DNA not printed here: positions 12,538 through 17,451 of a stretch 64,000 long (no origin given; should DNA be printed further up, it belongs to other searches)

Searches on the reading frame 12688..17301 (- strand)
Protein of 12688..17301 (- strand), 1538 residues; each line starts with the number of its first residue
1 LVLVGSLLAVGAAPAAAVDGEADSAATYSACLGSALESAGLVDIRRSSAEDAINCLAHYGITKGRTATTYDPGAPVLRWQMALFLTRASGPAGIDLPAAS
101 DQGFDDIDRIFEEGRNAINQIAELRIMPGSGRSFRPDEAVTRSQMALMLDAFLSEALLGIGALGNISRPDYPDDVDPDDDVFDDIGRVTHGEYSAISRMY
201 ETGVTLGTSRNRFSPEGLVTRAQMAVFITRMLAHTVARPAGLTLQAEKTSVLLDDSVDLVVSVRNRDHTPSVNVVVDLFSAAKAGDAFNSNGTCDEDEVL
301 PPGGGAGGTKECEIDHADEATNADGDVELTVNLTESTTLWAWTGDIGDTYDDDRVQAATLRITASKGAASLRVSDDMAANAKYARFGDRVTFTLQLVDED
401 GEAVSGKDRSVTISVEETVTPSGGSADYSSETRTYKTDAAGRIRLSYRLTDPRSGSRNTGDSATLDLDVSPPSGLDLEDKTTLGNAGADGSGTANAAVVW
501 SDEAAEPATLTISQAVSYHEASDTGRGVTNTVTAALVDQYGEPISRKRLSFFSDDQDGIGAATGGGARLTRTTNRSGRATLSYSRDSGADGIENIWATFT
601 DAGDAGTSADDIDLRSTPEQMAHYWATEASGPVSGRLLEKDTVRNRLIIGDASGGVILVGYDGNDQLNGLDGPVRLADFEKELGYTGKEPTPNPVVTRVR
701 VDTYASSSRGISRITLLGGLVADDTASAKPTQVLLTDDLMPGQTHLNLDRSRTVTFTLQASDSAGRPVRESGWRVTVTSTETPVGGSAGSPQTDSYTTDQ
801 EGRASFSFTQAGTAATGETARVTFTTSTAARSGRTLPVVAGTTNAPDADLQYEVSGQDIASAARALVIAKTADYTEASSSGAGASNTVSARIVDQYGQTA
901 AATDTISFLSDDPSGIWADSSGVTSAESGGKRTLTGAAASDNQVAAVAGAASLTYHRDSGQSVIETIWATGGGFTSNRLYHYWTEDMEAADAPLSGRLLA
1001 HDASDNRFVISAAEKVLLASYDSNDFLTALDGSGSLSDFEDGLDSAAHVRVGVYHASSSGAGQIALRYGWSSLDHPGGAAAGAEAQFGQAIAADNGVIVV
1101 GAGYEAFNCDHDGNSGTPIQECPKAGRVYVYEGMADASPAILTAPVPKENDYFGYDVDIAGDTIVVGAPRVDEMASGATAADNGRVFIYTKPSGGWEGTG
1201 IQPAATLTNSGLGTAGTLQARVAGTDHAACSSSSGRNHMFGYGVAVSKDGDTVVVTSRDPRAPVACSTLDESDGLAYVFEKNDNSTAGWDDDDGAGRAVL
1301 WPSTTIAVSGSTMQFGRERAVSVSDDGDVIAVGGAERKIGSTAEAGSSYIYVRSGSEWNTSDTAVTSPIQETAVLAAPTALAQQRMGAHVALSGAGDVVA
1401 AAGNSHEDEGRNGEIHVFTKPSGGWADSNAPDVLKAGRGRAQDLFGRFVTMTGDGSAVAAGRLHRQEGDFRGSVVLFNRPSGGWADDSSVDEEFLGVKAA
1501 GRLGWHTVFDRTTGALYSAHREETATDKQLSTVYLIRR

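Call 88: search_protein_families(library=pfam, proteins=[window:12688-17301:-])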
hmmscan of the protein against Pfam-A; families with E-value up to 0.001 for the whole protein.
window:12688-17301:- (1538 aa): 3 families
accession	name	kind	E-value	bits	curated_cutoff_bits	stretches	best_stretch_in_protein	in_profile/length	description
PF00395.25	SLH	-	1.7e-18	66.7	20.8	2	182-225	2-44/44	S-layer homology domain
PF14312.12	FG-GAP_2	-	1.6e-15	57.4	23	1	1140-1188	5-48/49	FG-GAP repeat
PF17789.7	MG4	-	0.00068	20.3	24.7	0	755-815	17-67/95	Macroglobulin domain MG4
